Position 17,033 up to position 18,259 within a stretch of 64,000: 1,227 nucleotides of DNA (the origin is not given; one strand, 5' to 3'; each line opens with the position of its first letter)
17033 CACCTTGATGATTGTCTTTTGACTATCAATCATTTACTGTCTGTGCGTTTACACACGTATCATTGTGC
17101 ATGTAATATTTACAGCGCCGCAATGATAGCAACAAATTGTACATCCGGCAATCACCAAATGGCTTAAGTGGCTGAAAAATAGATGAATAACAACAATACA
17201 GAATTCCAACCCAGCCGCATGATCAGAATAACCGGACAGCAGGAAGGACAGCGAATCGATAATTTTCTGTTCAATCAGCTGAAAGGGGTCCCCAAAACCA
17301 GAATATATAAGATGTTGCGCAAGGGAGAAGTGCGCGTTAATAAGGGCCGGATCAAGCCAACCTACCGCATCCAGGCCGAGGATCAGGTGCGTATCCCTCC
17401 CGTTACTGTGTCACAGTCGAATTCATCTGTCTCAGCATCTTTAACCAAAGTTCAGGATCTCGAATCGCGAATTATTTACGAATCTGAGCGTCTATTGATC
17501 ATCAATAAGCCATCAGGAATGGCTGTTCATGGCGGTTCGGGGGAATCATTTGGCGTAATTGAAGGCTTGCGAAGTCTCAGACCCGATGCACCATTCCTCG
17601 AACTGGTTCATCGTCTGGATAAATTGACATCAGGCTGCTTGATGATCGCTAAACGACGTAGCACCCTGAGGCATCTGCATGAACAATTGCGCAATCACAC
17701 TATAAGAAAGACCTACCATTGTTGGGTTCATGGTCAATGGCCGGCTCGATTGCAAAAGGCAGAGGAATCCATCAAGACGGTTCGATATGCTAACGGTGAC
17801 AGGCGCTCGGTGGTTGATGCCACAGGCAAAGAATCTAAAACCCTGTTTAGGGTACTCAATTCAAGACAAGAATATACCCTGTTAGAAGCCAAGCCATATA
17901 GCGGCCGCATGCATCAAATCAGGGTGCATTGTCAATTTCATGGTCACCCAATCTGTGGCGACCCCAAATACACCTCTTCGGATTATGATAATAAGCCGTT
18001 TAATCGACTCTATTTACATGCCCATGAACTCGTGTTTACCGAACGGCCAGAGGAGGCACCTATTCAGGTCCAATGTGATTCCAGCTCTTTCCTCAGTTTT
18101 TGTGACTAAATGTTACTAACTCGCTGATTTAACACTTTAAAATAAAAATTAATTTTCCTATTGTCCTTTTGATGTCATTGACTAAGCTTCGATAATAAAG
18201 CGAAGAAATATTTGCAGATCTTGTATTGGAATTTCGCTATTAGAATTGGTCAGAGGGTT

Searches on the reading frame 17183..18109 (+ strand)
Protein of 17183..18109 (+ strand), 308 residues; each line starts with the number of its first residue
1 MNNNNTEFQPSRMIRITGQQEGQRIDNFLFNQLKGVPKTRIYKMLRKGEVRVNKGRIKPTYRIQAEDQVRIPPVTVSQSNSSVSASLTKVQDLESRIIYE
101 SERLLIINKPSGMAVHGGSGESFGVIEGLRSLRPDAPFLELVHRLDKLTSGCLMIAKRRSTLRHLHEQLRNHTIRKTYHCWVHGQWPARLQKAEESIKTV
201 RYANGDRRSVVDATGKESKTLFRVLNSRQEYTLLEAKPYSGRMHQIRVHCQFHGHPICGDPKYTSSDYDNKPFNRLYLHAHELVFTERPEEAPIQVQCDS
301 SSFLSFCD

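Call 99: search_protein_families(library=pfam, proteins=[window:17183-18109:+], max_evalue=0.001)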
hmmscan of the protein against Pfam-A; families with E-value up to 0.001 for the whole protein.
window:17183-18109:+ (308 aa): 2 families
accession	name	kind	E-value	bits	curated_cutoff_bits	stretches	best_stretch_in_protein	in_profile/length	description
PF00849.27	PseudoU_synth_2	-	4e-30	105.5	26.8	1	104-251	2-151/152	RNA pseudouridylate synthase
PF01479.30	S4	-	5.9e-09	36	22.8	1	23-69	1-48/48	S4 domain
